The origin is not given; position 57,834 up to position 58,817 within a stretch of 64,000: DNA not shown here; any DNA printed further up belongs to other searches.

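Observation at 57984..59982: Low-GC islet beside gltB: endonuclease VII-like gene plus three tandem paralogous lysine-tailed small proteins (uncharacterised module)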

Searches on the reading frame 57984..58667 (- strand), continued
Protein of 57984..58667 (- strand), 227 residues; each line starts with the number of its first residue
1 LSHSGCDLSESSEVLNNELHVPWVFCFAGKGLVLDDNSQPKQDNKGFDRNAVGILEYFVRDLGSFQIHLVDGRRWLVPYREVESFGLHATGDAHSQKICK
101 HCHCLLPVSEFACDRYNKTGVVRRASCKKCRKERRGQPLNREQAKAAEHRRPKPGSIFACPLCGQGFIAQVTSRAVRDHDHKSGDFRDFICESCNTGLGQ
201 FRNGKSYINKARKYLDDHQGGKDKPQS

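Call 60: find_homologous_proteins(query=A5, max_evalue=0.001)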
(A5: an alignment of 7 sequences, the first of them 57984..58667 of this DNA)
Query A5 (7 sequences) (227 aa, profile of the alignment): 1317 proteins with E <= 0.001 among 3578 candidates; the best 120 are listed.
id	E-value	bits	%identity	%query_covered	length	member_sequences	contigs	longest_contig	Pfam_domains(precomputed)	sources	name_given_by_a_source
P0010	2.1e-133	461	87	100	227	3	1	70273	PF02945.22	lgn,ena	-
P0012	6.1e-132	456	80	100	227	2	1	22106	PF02945.22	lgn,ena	-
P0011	1.3e-131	455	84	100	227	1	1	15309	PF02945.22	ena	-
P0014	4.3e-128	444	73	100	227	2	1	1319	PF02945.22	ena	-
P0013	3.7e-127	441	80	97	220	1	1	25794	PF02945.22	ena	-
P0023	3.1e-77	277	36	63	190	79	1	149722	PF02945.22,PF18350.8,PF18275.8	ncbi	ncbi:Hpy99I family type II restriction endonuclease [Helicobacter pylori]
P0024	9.0e-77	276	35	75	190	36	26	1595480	PF02945.22,PF18350.8,PF18275.8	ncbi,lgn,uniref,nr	ncbi:hypothetical protein HpHA308_11180 [Helicobacter pylori]|uniref:Hpy99I family type II restricti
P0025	7.7e-76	273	34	75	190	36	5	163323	PF02945.22,PF18350.8,PF18275.8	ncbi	ncbi:hypothetical protein HpBhutan199_07740 [Helicobacter pylori]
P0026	7.7e-76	273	34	75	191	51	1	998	PF02945.22,PF18350.8,PF18275.8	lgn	-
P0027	4.0e-75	270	32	81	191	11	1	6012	PF02945.22,PF18350.8,PF18275.8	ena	-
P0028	1.5e-74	269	35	63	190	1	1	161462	PF02945.22,PF18350.8,PF18275.8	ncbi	ncbi:hypothetical protein Taitung69_08940 [Helicobacter pylori]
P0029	5.7e-73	263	34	75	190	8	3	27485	PF02945.22,PF18350.8,PF18275.8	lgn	-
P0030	1.3e-72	262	33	75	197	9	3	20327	PF02945.22,PF18350.8,PF18275.8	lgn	-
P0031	2.7e-72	261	34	78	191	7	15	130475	PF02945.22,PF18350.8,PF18275.8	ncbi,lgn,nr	ncbi:Hpy99I family type II restriction endonuclease [Campylobacter upsaliensis]|nr:endonuclease [Cam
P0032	4.3e-72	261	33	75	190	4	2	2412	PF02945.22,PF18350.8,PF18275.8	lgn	-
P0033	9.8e-72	259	34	75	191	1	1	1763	PF02945.22,PF18350.8,PF18275.8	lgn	-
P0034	1.3e-71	259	36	75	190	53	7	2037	PF02945.22,PF18350.8,PF18275.8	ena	-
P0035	1.4e-71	259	34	75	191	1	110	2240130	PF02945.22,PF18350.8,PF18275.8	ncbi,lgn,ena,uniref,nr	ncbi:Hpy99I family type II restriction endonuclease [Helicobacter cinaedi]|uniref:Recombination endo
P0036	1.6e-71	259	33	75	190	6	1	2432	PF02945.22,PF18350.8,PF18275.8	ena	-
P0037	1.9e-71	258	33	75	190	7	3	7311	PF02945.22,PF18350.8,PF18275.8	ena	-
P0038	2.3e-71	258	34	75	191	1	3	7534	PF02945.22,PF18350.8,PF18275.8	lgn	-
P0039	2.8e-71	258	34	75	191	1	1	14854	PF02945.22,PF18350.8,PF18275.8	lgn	-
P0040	2.8e-71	258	35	75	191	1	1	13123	PF02945.22,PF18350.8,PF18275.8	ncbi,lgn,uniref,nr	ncbi:Hpy99I family type II restriction endonuclease [Campylobacter upsaliensis]|uniref:Hpy99I family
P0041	3.2e-71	258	34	75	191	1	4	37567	PF02945.22,PF18350.8,PF18275.8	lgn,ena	-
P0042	4.5e-71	257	34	75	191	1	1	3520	PF02945.22,PF18350.8,PF18275.8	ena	-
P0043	4.7e-71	257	35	78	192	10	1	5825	PF02945.22,PF18350.8,PF18275.8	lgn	-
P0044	5.4e-71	257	35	75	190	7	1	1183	PF02945.22,PF18350.8,PF18275.8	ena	-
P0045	5.9e-71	257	35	78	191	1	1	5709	PF02945.22,PF18350.8,PF18275.8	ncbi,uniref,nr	ncbi:endonuclease [Brachyspira catarrhinii]|uniref:Endonuclease n=2 Tax=Brachyspira catarrhinii TaxI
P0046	6.9e-71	257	34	75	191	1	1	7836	PF02945.22,PF18350.8,PF18275.8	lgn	-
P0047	7.3e-71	256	34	75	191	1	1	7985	PF02945.22,PF18350.8,PF18275.8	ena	-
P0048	7.5e-71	256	34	75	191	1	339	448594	PF02945.22,PF18350.8,PF18275.8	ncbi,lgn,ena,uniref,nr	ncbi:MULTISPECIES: Hpy99I family type II restriction endonuclease [Helicobacter]|uniref:Endonuclease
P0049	7.8e-71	256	34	75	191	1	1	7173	PF02945.22,PF18350.8,PF18275.8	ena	-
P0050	1.0e-70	256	34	75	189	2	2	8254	PF02945.22,PF18350.8,PF18275.8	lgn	-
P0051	1.6e-70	255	34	78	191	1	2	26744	PF02945.22,PF18350.8,PF18275.8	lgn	-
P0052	3.8e-70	254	35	75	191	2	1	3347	PF02945.22,PF18350.8,PF18275.8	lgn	-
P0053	3.8e-70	254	34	75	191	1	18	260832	PF02945.22,PF18350.8,PF18275.8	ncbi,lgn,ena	-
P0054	4.9e-70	254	34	75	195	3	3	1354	PF02945.22,PF18350.8,PF18275.8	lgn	-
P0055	5.1e-70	254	34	78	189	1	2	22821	PF02945.22,PF18350.8,PF18275.8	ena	-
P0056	6.2e-70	253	33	77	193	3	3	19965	PF02945.22,PF18350.8,PF18275.8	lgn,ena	-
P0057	7.1e-70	253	34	75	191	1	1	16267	PF02945.22,PF18350.8,PF18275.8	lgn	-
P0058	7.3e-70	253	34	75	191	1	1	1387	PF02945.22,PF18350.8,PF18275.8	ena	-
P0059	8.8e-70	253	34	75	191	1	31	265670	PF02945.22,PF18350.8,PF18275.8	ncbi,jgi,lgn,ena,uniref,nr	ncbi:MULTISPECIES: Hpy99I family type II restriction endonuclease [Helicobacter]|uniref:Hpy99I famil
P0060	1.0e-69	253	35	75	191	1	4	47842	PF02945.22,PF18350.8,PF18275.8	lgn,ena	-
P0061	1.9e-69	252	33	82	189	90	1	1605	PF02945.22,PF18350.8,PF18275.8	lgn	-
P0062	4.4e-69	251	33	75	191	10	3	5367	PF02945.22,PF18350.8,PF18275.8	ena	-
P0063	7.4e-69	250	36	75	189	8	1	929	PF02945.22,PF18350.8,PF18275.8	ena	-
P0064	9.8e-69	250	35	78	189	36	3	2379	PF02945.22,PF18350.8,PF18275.8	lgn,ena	-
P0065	1.4e-67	246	34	75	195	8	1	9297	PF02945.22,PF18350.8,PF18275.8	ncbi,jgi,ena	jgi:transcription elongation factor Elf1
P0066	2.3e-67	245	34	75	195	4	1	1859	PF02945.22,PF18350.8,PF18275.8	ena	-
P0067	3.8e-67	244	36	75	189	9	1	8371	PF02945.22,PF18350.8,PF18275.8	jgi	jgi:hypothetical protein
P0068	6.9e-67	243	35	79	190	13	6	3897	PF02945.22,PF18350.8,PF18275.8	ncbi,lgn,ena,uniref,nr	ncbi:MAG: Hpy99I family type II restriction endonuclease [Campylobacter sp.]|uniref:Hpy99I family ty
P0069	9.2e-67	243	34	75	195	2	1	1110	PF02945.22,PF18350.8,PF18275.8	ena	-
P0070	9.6e-67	243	37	65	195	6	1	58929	PF02945.22,PF18350.8,PF18275.8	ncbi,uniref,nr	ncbi:Hpy99I family type II restriction endonuclease [Helicobacter felis]|uniref:Hpy99I family type I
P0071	9.9e-67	243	36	73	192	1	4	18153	PF02945.22,PF18350.8,PF18275.8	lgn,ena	-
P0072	1.1e-66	243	34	76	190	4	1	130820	PF02945.22,PF18350.8,PF18275.8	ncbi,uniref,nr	ncbi:Hpy99I family type II restriction endonuclease [Helicobacter vulpis]|uniref:Hpy99I family type 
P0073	1.5e-66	242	33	75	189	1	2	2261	PF02945.22,PF18350.8,PF18275.8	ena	-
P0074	1.8e-66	242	41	64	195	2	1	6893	PF02945.22,PF18350.8,PF18275.8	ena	-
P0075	3.6e-66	241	30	86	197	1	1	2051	PF02945.22,PF18350.8,PF18275.8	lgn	-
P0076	3.8e-66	241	31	77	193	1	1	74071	PF02945.22,PF18350.8,PF18275.8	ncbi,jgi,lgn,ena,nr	ncbi:MAG: endonuclease [Gammaproteobacteria bacterium]|nr:MAG: endonuclease [Gammaproteobacteria bac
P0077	4.2e-66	241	37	63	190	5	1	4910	PF02945.22,PF18350.8,PF18275.8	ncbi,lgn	-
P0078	6.3e-66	240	35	75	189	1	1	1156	PF02945.22,PF18350.8,PF18275.8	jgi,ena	-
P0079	7.7e-66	240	35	75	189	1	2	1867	PF02945.22,PF18350.8,PF18275.8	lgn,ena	-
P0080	9.4e-66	240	34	75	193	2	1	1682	PF02945.22,PF18350.8,PF18275.8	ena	-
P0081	1.2e-65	239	36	65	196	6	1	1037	PF02945.22,PF18350.8,PF18275.8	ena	-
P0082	1.6e-65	239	38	63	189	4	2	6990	PF02945.22,PF18350.8,PF18275.8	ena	-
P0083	2.5e-65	238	32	75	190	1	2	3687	PF02945.22,PF18350.8,PF18275.8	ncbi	-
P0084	3.0e-65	238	33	77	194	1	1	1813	PF02945.22,PF18350.8,PF18275.8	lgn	-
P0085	3.2e-65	238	38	63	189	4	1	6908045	PF02945.22,PF18350.8,PF18275.8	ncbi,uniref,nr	ncbi:Recombination endonuclease, class VII [Desulfonema limicola]|uniref:Recombination endonuclease,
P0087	6.9e-65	237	37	63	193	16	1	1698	PF02945.22,PF18350.8,PF18275.8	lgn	-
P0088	8.5e-65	237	36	64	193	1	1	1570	PF02945.22,PF18350.8,PF18275.8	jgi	-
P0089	1.1e-64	236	39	63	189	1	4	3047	PF02945.22,PF18350.8,PF18275.8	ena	-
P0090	1.1e-64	236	38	63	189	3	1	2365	PF02945.22,PF18350.8,PF18275.8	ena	-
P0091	2.1e-64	235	33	75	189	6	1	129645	PF02945.22,PF18350.8,PF18275.8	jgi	-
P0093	5.2e-64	234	36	74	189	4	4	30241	PF02945.22,PF18350.8,PF18275.8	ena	-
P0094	1.6e-63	232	44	88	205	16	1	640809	PF02945.22,PF18275.8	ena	-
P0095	1.7e-63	232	34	70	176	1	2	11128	PF02945.22,PF18350.8,PF18275.8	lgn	-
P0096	2.2e-63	232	33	75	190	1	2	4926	PF02945.22,PF18350.8,PF18275.8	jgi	jgi:hypothetical protein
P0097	2.4e-63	232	32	85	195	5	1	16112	PF02945.22,PF18350.8,PF18275.8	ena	-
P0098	2.5e-63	232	31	74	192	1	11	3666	PF02945.22,PF18350.8,PF18275.8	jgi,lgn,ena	jgi:hypothetical protein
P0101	4.3e-63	231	38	62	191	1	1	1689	PF02945.22,PF18350.8,PF18275.8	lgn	-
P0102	5.0e-63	231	32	80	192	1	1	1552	PF02945.22,PF18350.8,PF18275.8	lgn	-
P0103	6.8e-63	230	37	63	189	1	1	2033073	PF02945.22,PF18350.8,PF18275.8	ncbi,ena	-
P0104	8.9e-63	230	35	63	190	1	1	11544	PF02945.22,PF18350.8,PF18275.8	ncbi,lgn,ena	-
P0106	1.0e-62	230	41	86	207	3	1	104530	PF02945.22,PF18275.8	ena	-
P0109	1.2e-62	230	32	80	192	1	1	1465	PF02945.22,PF18350.8,PF18275.8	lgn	-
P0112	2.0e-62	229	37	63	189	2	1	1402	PF02945.22,PF18350.8,PF18275.8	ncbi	-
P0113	2.5e-62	229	37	63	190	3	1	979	PF02945.22,PF18350.8,PF18275.8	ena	-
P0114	3.0e-62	228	38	61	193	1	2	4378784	PF02945.22,PF18350.8,PF18275.8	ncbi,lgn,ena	-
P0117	3.5e-62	228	32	82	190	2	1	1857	PF02945.22,PF18350.8,PF18275.8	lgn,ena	-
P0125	9.3e-62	227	35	76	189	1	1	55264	PF02945.22,PF18350.8,PF18275.8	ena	-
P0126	9.4e-62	227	37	66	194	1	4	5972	PF02945.22,PF18350.8,PF18275.8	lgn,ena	-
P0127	9.9e-62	227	35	63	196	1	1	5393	PF02945.22,PF18350.8,PF18275.8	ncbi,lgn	-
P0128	1.1e-61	226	41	85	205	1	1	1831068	PF02945.22,PF18275.8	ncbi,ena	-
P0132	2.1e-61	226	40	88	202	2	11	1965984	PF02945.22,PF18275.8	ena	-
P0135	2.6e-61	225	34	75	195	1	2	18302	PF02945.22,PF18350.8,PF18275.8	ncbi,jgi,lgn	-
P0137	2.8e-61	225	33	81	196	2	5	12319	PF02945.22,PF18350.8,PF18275.8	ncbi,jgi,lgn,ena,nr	ncbi:MAG TPA: Hpy99I family type II restriction endonuclease [Caldisericia bacterium]|nr:Hpy99I fami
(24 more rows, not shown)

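Call 61: find_encoding_contigs(protein=P0094, flank=6000, max_places=3)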
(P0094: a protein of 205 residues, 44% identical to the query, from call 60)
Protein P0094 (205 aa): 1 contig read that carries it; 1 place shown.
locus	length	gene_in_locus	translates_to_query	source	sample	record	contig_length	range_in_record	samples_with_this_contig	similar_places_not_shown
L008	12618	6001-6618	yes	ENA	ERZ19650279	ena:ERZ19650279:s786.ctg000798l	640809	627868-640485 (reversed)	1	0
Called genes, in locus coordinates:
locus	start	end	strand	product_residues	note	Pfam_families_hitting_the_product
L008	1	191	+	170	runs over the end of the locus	?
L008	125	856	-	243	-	-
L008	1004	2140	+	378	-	PF01070:FMN_dh, PF03060:NMO (weak)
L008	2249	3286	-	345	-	PF00762:Ferrochelatase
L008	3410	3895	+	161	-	PF21157:DksA_N, PF01258:zf-dskA_traR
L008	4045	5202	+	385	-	PF00154:RecA_N, PF06745:ATPase (weak), PF08423:Rad51, PF27531:MT3502_N, PF21096:RecA_C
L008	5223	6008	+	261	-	PF01555:N6_N4_Mtase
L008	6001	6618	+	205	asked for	PF18275:His_Me_b4a2, PF02945:Endonuclease_7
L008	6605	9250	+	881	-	PF01411:tRNA-synt_2c, PF07973:tRNA_SAD, PF02272:DHHA1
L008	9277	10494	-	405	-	PF00180:Iso_dh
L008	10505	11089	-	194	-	PF18306:LDcluster4, PF03641:Lysine_decarbox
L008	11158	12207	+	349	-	PF19077:Big_13 (faint), PF01476:LysM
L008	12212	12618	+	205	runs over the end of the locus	PF01066:CDP-OH_P_transf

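Call 62: find_encoding_contigs(protein=P0128, flank=6000, max_places=3)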
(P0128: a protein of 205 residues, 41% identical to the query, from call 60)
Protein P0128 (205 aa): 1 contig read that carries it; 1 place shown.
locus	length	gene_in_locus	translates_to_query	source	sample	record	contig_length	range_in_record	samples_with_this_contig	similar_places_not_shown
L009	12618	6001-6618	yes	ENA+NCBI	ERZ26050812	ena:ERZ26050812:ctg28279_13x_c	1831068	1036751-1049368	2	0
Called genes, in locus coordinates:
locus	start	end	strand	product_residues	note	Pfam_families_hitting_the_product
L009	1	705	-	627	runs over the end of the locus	PF02518:HATPase_c, PF00204:DNA_gyraseB, PF01751:Toprim, PF00986:DNA_gyraseB_C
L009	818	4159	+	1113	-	PF00580:UvrD-helicase, PF13245:AAA_19, PF13361:UvrD_C, PF13538:UvrD_C_2 (faint), PF12705:PDDEXK_1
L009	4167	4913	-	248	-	PF10411:DsbC_N, PF13098:Thioredoxin_2, PF01323:DSBA (faint)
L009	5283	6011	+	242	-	PF01555:N6_N4_Mtase, PF13847:Methyltransf_31 (faint)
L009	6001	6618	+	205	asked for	PF18275:His_Me_b4a2, PF02945:Endonuclease_7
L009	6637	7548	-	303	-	PF02899:Phage_int_SAM_1, PF13495:Phage_int_SAM_4 (weak), PF00589:Phage_integrase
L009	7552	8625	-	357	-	PF03739:LptF_LptG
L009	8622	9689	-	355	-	PF03739:LptF_LptG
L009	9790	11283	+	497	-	PF02789:Peptidase_M17_N, PF00883:Peptidase_M17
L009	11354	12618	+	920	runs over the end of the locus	PF00133:tRNA-synt_1, PF09334:tRNA-synt_1g (weak), PF13603:tRNA-synt_1_2 (weak), PF09334:tRNA-synt_1g, PF08264:Anticodon_1, PF10458:Val_tRNA-synt_C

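Call 63: find_encoding_contigs(protein=P0132, flank=6000, max_places=4)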
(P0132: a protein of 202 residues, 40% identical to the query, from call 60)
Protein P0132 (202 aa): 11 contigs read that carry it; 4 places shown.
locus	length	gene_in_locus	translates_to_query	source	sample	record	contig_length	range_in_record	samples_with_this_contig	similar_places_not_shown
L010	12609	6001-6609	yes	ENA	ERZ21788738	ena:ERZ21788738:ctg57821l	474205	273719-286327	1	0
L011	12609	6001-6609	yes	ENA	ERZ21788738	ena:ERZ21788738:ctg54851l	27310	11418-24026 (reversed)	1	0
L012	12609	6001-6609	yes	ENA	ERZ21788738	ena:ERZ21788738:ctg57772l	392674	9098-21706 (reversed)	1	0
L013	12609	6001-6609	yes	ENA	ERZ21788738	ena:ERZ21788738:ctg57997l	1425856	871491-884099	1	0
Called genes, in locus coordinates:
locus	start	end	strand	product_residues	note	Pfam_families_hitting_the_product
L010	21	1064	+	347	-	PF00561:Abhydrolase_1 (weak)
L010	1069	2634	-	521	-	-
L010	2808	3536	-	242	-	PF00156:Pribosyltran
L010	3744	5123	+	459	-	PF07690:MFS_1, PF12832:MFS_1_like (weak), PF07690:MFS_1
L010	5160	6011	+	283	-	PF01555:N6_N4_Mtase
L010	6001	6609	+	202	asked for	PF18275:His_Me_b4a2, PF02945:Endonuclease_7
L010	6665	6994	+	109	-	PF02686:GatC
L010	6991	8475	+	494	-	PF01425:Amidase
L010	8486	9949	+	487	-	PF02934:GatB_N, PF02637:GatB_Yqey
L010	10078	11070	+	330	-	PF01515:PTA_PTB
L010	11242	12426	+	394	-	PF00696:AA_kinase, PF01842:ACT, PF22468:ACT_9, PF01842:ACT (weak), PF13840:ACT_7, PF22468:ACT_9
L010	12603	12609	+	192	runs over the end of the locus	PF02545:Maf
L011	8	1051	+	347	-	PF00561:Abhydrolase_1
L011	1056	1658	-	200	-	-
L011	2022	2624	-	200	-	-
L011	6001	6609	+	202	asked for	PF18275:His_Me_b4a2, PF02945:Endonuclease_7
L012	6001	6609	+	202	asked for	PF18275:His_Me_b4a2, PF02945:Endonuclease_7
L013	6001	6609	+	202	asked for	PF18275:His_Me_b4a2, PF02945:Endonuclease_7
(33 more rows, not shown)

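Call 72: search_protein_families(library=pfam, proteins=[L001:976-1950:-, L001:20-979:-], max_evalue=1)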
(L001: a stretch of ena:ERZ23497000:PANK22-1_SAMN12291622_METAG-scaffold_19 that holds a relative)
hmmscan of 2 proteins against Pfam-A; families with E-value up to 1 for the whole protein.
L001:976-1950:- (324 aa): 2 families
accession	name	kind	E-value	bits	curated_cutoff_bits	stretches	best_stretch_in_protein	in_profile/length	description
PF13391.12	HNH_2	-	5.1e-06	26.7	21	1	218-270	1-66/66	HNH endonuclease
PF01878.24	EVE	-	0.03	14.8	23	1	31-97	29-107/145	EVE domain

L001:20-979:- (319 aa): 1 family
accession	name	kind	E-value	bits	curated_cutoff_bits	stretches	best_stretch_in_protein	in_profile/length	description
PF13391.12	HNH_2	-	7.7e-05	22.9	21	1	215-267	1-66/66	HNH endonuclease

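Call 83: find_related_loci(query=A4, collection=metagenome_contigs, flank=6000)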
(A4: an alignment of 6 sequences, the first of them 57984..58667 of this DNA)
Query A4 (227 aa) in metagenome_contigs; peptide patterns used: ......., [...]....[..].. (x = any residue, [..] = any of these).
184 stretches matched a pattern, but none encodes a relative of the query by tblastn (E <= 1e-3).

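Call 93: search_protein_families(library=padloc, proteins=[L001:976-1950:-], max_evalue=0.01)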
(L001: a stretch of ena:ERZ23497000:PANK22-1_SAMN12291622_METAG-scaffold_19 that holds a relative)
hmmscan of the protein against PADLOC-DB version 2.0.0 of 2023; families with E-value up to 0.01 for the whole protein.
L001:976-1950:- (324 aa): 3 families
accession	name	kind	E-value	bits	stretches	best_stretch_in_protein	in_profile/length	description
PDLC04132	HNH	-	8.2e-12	42.8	1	191-319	141-274/286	-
PDLC03529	REase_II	-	3.3e-11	41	1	221-317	287-381/389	Type II restriction enzyme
PDLC03546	HNH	-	1.2e-09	35.7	1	207-275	162-231/282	Type II restriction enzyme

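Call 99: find_encoding_contigs(protein=P0085, flank=4000, max_places=2)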
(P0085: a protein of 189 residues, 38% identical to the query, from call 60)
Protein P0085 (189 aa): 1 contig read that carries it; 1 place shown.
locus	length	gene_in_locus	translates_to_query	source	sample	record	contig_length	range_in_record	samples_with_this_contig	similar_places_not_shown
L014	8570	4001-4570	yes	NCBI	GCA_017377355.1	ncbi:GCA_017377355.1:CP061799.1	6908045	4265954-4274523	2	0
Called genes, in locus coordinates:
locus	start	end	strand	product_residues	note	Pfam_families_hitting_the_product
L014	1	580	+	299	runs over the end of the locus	PF13354:Beta-lactamase2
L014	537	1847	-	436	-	PF13354:Beta-lactamase2 (weak)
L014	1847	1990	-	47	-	-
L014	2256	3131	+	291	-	PF12146:Hydrolase_4, PF00561:Abhydrolase_1, PF12697:Abhydrolase_6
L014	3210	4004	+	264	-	PF01170:UPF0020 (faint), PF13847:Methyltransf_31 (faint), PF01555:N6_N4_Mtase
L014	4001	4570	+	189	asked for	PF18350:SH3_17, PF18275:His_Me_b4a2, PF02945:Endonuclease_7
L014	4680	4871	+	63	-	PF21941:SMEK_N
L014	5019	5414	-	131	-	-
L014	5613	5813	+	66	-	-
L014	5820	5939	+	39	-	-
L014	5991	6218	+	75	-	-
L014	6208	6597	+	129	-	PF01850:PIN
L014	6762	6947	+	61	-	-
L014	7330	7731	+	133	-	PF01161:PBP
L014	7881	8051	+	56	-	-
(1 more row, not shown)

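Call 100: find_encoding_contigs(protein=P0106, flank=4000, max_places=2)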
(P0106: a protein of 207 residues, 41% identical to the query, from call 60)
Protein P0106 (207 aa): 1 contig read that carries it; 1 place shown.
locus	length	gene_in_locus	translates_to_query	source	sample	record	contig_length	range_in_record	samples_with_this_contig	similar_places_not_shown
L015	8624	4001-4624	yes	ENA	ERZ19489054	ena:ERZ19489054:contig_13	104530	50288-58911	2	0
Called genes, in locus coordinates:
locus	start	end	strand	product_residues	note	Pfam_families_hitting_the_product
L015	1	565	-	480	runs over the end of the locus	PF03602:Cons_hypoth95 (faint), PF01555:N6_N4_Mtase, PF01844:HNH, PF14279:HNH_5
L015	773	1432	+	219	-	PF23914:TPR_CcmH_CycH, PF07719:TPR_2 (faint), PF13432:TPR_16 (weak), PF14559:TPR_19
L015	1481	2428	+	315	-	PF01374:Glyco_hydro_46, PF01471:PG_binding_1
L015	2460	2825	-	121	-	-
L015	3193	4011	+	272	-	PF01170:UPF0020 (faint), PF01555:N6_N4_Mtase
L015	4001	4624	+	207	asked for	PF18275:His_Me_b4a2, PF02945:Endonuclease_7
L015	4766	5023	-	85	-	-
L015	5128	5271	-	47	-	-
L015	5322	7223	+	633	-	PF01578:Cytochrom_C_asm, PF16327:CcmF_C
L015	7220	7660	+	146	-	PF03918:CcmH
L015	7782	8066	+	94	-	PF00216:Bac_DNA_binding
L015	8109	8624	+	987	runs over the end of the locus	PF03710:GlnE, PF08335:GlnD_UR_UTase, PF03710:GlnE, PF08335:GlnD_UR_UTase (weak)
